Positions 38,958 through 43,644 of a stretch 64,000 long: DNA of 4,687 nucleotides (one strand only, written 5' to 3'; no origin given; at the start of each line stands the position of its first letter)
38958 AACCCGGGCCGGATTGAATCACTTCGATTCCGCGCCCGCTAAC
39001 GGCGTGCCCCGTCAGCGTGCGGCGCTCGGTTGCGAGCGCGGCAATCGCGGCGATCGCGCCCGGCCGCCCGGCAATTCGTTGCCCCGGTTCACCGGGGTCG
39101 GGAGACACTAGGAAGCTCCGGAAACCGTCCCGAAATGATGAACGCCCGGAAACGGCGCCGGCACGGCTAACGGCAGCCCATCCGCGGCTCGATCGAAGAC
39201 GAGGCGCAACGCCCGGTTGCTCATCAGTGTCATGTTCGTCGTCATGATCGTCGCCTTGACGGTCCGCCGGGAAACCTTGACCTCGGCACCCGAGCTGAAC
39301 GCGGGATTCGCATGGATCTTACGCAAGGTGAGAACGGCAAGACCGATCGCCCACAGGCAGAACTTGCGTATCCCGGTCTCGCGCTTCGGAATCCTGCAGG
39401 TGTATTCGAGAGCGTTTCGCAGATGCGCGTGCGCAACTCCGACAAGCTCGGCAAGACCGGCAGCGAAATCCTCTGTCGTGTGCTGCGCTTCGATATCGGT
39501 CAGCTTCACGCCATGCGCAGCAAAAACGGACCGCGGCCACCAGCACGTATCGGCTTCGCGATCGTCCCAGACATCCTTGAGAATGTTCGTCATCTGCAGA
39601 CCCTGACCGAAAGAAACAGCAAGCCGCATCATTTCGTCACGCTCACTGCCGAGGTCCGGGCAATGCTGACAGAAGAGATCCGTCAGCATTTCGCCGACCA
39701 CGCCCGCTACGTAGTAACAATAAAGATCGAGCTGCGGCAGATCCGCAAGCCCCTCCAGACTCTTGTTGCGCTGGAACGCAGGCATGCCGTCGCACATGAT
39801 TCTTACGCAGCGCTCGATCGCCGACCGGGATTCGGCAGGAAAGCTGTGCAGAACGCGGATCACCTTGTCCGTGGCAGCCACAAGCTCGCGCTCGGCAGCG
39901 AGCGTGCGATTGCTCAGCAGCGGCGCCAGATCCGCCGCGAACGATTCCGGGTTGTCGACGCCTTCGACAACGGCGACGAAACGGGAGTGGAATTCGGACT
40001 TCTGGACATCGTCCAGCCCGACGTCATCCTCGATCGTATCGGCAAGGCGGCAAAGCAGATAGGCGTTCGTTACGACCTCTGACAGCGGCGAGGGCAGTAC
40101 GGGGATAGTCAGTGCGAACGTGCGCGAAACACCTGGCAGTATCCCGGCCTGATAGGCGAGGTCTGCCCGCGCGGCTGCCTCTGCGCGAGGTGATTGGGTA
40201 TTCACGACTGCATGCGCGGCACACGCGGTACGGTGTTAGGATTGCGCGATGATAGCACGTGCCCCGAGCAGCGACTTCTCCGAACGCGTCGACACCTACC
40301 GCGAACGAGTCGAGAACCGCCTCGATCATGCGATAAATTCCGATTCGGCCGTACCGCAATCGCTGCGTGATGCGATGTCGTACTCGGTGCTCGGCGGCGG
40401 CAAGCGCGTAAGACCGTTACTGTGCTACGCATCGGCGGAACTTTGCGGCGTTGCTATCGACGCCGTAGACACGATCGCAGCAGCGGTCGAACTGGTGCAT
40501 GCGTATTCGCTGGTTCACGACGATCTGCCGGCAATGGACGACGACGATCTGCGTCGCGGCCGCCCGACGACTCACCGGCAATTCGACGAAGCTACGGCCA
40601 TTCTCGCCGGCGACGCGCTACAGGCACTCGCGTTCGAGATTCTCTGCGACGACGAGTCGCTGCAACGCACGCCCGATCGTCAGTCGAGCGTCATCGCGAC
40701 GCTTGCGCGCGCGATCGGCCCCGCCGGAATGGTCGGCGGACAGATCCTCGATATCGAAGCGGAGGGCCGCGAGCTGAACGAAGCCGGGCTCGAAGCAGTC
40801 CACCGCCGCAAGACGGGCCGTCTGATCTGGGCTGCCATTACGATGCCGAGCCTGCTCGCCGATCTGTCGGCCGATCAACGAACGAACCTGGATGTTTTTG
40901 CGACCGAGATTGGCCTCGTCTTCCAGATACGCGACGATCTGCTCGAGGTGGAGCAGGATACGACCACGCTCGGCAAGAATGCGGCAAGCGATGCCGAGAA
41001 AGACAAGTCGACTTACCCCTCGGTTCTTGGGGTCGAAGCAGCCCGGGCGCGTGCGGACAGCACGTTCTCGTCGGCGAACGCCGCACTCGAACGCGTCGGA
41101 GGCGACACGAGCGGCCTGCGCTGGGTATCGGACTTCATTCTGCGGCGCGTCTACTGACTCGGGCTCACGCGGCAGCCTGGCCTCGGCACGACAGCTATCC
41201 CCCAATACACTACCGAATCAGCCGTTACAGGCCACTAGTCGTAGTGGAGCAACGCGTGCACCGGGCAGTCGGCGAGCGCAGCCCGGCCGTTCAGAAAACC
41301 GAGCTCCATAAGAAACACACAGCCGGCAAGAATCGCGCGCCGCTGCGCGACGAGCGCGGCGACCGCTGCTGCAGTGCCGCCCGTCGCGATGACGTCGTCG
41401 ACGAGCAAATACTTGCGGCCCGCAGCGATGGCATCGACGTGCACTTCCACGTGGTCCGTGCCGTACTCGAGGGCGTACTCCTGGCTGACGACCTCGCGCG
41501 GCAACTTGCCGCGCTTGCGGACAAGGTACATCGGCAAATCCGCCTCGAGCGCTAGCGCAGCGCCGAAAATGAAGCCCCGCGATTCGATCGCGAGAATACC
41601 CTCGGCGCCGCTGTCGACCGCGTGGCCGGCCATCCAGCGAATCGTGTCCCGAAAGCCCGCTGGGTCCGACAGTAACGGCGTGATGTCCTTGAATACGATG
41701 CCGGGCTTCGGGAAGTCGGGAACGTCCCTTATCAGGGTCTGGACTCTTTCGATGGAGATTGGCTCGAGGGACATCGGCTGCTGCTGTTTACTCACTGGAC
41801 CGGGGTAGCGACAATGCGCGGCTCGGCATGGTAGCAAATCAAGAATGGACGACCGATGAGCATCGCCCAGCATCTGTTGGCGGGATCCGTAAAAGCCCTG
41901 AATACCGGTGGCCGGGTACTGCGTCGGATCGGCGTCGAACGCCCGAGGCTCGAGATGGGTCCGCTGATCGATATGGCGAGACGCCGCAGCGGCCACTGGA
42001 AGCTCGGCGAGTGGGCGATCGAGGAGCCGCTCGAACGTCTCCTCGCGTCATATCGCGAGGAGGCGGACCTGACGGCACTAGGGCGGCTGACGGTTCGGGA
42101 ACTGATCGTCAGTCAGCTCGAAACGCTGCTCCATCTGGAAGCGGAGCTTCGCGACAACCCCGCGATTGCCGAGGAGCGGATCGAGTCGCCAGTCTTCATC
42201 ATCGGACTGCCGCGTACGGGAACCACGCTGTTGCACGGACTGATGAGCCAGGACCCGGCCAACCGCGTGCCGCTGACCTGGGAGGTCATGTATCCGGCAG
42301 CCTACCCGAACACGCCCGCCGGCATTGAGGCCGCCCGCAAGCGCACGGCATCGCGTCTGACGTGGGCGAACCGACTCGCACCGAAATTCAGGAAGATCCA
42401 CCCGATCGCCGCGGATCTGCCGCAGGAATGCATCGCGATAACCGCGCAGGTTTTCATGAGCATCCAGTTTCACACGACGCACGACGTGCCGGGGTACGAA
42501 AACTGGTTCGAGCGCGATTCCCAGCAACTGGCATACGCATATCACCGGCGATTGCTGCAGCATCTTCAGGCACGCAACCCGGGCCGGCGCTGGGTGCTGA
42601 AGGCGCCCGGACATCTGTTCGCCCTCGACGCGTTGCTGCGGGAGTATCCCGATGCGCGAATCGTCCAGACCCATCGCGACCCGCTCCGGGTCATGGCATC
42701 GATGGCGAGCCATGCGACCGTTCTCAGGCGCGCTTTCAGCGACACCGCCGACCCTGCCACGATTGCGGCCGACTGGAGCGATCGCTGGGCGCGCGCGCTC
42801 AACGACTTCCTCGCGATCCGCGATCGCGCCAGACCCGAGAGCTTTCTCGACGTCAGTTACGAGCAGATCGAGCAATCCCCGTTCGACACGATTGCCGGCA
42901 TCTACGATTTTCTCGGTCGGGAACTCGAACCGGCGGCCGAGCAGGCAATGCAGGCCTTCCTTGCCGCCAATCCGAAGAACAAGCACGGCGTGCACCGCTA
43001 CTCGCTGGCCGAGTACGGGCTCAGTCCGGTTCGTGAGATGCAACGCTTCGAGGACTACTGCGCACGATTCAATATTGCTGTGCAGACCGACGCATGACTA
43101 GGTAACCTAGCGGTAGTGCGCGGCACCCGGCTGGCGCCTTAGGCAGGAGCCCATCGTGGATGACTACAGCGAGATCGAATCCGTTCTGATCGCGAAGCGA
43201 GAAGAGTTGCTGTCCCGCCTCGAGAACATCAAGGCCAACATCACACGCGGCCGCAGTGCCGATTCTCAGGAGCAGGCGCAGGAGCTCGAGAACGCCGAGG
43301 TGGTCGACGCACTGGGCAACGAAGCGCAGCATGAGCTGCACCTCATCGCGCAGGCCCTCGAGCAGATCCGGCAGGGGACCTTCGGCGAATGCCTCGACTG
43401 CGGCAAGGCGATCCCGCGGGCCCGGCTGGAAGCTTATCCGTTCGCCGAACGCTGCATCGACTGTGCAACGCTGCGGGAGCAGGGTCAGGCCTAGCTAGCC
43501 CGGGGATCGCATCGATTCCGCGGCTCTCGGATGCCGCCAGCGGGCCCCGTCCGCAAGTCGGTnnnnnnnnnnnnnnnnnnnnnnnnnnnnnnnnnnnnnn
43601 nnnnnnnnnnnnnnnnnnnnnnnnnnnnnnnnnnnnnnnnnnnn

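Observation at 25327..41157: Mevalonate-to-squalene pathway inserted into a hopanoid side-chain/transport operon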

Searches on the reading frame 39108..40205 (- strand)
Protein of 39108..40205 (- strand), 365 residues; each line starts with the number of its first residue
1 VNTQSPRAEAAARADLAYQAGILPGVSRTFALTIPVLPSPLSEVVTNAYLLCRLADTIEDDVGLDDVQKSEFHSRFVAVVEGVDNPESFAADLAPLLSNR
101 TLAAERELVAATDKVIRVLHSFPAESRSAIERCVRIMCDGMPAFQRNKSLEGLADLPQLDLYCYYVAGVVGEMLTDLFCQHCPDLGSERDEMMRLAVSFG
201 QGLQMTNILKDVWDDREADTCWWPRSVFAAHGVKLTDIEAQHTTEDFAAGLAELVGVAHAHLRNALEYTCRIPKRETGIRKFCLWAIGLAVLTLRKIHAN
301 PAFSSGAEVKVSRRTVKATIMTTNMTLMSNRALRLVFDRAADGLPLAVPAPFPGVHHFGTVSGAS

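Call 5: search_protein_families(library=ncbifam, proteins=[window:39108-40205:-], max_evalue=0.00001)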
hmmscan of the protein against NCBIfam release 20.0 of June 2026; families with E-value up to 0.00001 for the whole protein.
window:39108-40205:- (365 aa): 6 families
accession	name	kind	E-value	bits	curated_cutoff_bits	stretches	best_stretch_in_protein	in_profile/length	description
TIGR01559.1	squal_synth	equivalog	4.2e-35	121.5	286.75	1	22-328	9-299/337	squalene synthase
TIGR03465.1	HpnD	equivalog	2.3e-23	82.6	278.6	1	152-321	103-262/267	presqualene diphosphate synthase HpnD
TIGR03464.1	HpnC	equivalog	5.1e-16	59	250.45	1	36-293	15-237/267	squalene synthase HpnC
NF042419.1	Phyto_syn_CrtB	equivalog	7.6e-12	45.4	480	1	161-300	130-255/306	15-cis-phytoene synthase CrtB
NF045921.1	PhytnSynCrtBRhod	equivalog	5.3e-07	29.4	500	0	154-257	115-212/307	15-cis-phytoene synthase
NF045686.1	PhytoSynCyanob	equivalog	1.7e-06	27.4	550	1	157-225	134-208/310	15-cis-phytoene synthase CrtB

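Call 16: search_solved_structures(query=window:39108-40205:-, max_evalue=0.001)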
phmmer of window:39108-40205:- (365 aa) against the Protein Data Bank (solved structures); distinct sequences matched with E-value up to 0.001: 18.
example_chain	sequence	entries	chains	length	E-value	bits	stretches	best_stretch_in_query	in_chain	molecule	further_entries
7wgh_A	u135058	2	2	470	3.2e-21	79.2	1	26-315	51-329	Squalene synthase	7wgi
3asx_A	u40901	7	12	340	1.1e-17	67.6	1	24-327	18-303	Squalene synthase | Squalene synthetase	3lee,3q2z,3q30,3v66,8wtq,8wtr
3vj8_A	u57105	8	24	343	1.1e-17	67.5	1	24-327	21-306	Squalene synthase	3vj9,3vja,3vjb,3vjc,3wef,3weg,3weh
1ezf_A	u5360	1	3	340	1.2e-17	67.5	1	25-327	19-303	FARNESYL-DIPHOSPHATE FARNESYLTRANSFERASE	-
3wc9_A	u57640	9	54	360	4.5e-17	65.6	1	24-327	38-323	Squalene synthase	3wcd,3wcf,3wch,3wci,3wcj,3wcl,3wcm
3wek_A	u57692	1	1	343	7.1e-17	64.9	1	24-327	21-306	Squalene synthase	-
3wej_A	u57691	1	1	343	1.3e-16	64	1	24-327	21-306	Squalene synthase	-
3wei_A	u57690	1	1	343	1.9e-16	63.5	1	25-327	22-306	Squalene synthase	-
3wca_A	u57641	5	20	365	7.4e-16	61.6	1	13-301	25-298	Farnesyltransferase, putative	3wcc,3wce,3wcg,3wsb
3wcb_A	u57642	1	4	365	7.5e-16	61.6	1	13-301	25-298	Farnesyltransferase, putative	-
8is6_A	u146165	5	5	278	1.4e-09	40.9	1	159-268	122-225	CrtM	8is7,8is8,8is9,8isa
5iys_A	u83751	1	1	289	9.8e-09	38.2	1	158-243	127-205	Phytoene synthase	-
3vjd_A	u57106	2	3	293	1.3e-06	31.2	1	159-239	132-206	Dehydrosqualene synthase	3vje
2zco_A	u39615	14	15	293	1.3e-06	31.2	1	159-239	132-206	Dehydrosqualene synthase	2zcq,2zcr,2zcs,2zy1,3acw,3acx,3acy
4f6v_A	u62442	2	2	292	1.4e-06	31.1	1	159-239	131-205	Dehydrosqualene synthase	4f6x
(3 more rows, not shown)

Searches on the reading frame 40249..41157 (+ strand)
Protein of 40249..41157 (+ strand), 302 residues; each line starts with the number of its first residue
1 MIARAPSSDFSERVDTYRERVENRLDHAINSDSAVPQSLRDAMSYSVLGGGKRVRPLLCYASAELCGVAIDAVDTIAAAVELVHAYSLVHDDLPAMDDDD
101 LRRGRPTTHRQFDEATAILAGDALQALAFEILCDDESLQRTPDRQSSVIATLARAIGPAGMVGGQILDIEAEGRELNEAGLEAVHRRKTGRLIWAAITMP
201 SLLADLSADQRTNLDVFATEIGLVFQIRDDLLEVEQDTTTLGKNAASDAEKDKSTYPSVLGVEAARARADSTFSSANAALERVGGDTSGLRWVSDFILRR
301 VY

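Call 5: search_protein_families(library=ncbifam, proteins=[window:40249-41157:+], max_evalue=0.00001)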
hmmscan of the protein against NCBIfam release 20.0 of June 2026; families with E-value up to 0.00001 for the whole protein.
window:40249-41157:+ (302 aa): 16 families
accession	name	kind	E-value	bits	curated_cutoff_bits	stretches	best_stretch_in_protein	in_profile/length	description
NF045485.1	FPPsyn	subfamily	5.2e-105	350.7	275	1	16-301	3-287/288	farnesyl diphosphate synthase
NF007877.0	PRK10581.1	equivalog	4.7e-85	285.4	321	1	9-300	2-297/299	(2E,6E)-farnesyl diphosphate synthase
NF045685.1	GGPPSynCrtE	equivalog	1.3e-80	270.5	460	1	11-300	4-291/293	geranylgeranyl diphosphate synthase CrtE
NF041169.1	f2_encap_cargo4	exception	1.2e-56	192.3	450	1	13-270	4-261/334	family 2 encapsulin nanocompartment cargo protein polyprenyl transferase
NF040698.1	IdsA_Meth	equivalog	4.5e-49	167.4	468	1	9-266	2-254/328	short chain isoprenyl diphosphate synthase IdsA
NF041003.1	GGPP_syn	equivalog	3.1e-43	148.1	500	1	16-265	8-250/326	geranylgeranyl diphosphate synthase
NF040789.2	gerfarn_diphsyn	equivalog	2.9e-35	122.1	560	1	13-256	10-261/345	geranylfarnesyl diphosphate synthase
NF045549.1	GGPPsyn_IdsB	equivalog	1e-32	113.6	475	1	50-265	64-272/346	geranylgeranyl diphosphate synthase IdsB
TIGR02748.1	GerC3_HepT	equivalog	6.4e-31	107.6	456.55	1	19-266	14-247/319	heptaprenyl diphosphate synthase component II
NF008140.0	PRK10888.1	equivalog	5e-30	104.9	412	1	27-262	23-244/323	octaprenyl diphosphate synthase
NF045628.1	HxpDPsynlarge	equivalog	1.6e-26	93.1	500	2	18-134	5-116/311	hexaprenyl-diphosphate synthase large subunit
TIGR02749.1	prenyl_cyano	equivalog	3.1e-25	88.9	383.2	1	11-263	7-248/322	solanesyl diphosphate synthase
NF042417.1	NPPPS_Mycobact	equivalog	2.1e-24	86.2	600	1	9-264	17-258/335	nonaprenyl/(2E,6E)-farnesyl/geranylgeranyl diphosphat synthase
NF042416.1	GFPPS_Mycobact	equivalog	1.4e-20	73.6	600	1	18-278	10-279/350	bifunctional (2E,6E)-farnesyl/geranyl diphosphate synthase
NF040627.1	GFPS_Meth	equivalog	5e-19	68.8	600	1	21-236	12-212/285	geranylfarnesyl diphosphate synthase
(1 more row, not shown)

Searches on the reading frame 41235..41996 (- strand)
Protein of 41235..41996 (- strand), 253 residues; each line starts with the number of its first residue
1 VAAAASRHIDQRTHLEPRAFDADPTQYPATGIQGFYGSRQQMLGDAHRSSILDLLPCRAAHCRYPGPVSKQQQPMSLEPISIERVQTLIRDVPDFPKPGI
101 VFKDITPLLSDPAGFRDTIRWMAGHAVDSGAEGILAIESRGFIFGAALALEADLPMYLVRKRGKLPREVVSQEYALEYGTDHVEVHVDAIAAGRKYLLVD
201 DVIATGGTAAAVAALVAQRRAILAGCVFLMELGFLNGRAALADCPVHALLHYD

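Call 5: search_protein_families(library=ncbifam, proteins=[window:41235-41996:-], max_evalue=0.00001)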
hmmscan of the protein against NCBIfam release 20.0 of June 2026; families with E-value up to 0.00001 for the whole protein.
window:41235-41996:- (253 aa): 12 families
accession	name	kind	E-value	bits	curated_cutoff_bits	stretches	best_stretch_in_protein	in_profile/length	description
NF002636.0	PRK02304.1-5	equivalog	4.4e-63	211.9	125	1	83-252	7-176/176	adenine phosphoribosyltransferase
TIGR01090.1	apt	equivalog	1.1e-56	191.5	185.85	1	86-252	2-169/169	adenine phosphoribosyltransferase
NF002634.0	PRK02304.1-3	equivalog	4.1e-52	176.5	170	1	83-251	8-178/182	adenine phosphoribosyltransferase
NF002633.0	PRK02304.1-2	equivalog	1.7e-49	167.9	224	1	86-253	4-171/172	adenine phosphoribosyltransferase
NF002632.0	PRK02304.1-1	equivalog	1.2e-46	158.8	243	1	82-247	8-173/183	adenine phosphoribosyltransferase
NF009211.0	PRK12560.1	equivalog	4.1e-23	82.1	188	1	83-249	4-173/187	adenine phosphoribosyltransferase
NF040646.1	HPT_Archaea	equivalog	1.6e-13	50.6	200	1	126-232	49-153/184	hypoxanthine/guanine phosphoribosyltransferase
NF002635.0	PRK02304.1-4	subfamily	3.7e-13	49.4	146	1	121-231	45-153/188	adenine phosphoribosyltransferase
TIGR01744.1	XPRTase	equivalog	8e-10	38.7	164.45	1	123-245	43-169/191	xanthine phosphoribosyltransferase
NF006671.0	PRK09219.1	equivalog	2.7e-09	36.8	177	1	128-244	48-168/192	xanthine phosphoribosyltransferase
NF006328.0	PRK08558.1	equivalog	2.6e-07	30.5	184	1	128-252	109-237/238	adenine phosphoribosyltransferase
NF005592.0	PRK07322.1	subfamily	8.9e-06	25.2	143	0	130-227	52-154/180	adenine phosphoribosyltransferase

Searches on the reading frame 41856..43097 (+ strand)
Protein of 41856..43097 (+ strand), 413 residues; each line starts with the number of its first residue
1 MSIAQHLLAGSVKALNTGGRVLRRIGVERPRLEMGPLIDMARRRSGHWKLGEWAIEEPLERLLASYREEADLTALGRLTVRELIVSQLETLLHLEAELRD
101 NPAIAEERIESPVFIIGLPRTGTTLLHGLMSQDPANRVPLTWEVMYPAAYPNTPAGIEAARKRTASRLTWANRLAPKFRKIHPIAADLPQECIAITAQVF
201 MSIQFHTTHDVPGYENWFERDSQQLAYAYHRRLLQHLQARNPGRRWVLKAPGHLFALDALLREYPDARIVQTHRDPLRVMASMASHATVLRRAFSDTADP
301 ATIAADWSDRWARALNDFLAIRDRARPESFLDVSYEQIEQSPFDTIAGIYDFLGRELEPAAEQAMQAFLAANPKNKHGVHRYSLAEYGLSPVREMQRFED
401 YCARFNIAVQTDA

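Call 5: search_protein_families(library=ncbifam, proteins=[window:41856-43097:+], max_evalue=0.00001)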
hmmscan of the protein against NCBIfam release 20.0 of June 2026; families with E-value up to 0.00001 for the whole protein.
window:41856-43097:+ (413 aa): 0 families

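Call 15: search_protein_families(library=pfam, proteins=[window:41856-43097:+], max_evalue=0.00001)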
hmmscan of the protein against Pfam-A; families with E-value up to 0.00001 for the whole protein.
window:41856-43097:+ (413 aa): 3 families
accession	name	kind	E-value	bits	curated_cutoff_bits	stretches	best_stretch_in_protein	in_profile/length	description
PF13469.12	Sulfotransfer_3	-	1.5e-47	163.1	27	1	112-358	1-215/216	Sulfotransferase family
PF00685.33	Sulfotransfer_1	-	5.1e-10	39.6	22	1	112-373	3-204/255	Sulfotransferase domain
PF17784.7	Sulfotransfer_4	-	1.7e-06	28.4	22.8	0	243-321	68-150/215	Sulfotransferase domain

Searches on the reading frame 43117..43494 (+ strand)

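Call 47: search_protein_families(library=ncbifam, proteins=[window:43117-43494:+], max_evalue=1e-10)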
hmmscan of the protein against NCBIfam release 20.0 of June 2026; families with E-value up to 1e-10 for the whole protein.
window:43117-43494:+ (125 aa): 4 families
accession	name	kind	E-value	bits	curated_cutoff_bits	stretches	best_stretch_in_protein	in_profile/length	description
TIGR02890.1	bacill_yteA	subfamily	1.5e-15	57.7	134.4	1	52-121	49-118/159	regulatory protein, yteA family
NF033459.1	DksA_like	equivalog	4.1e-15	56.1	105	1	17-122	3-111/113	RNA polymerase-binding protein DksA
TIGR02419.1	C4_traR_proteo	subfamily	2.1e-13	50.6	59.7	1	49-121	1-64/64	phage/conjugal plasmid C-4 type zinc finger protein, TraR family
TIGR02420.1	dksA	equivalog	3e-13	50.2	115.5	1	20-118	9-109/110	RNA polymerase-binding protein DksA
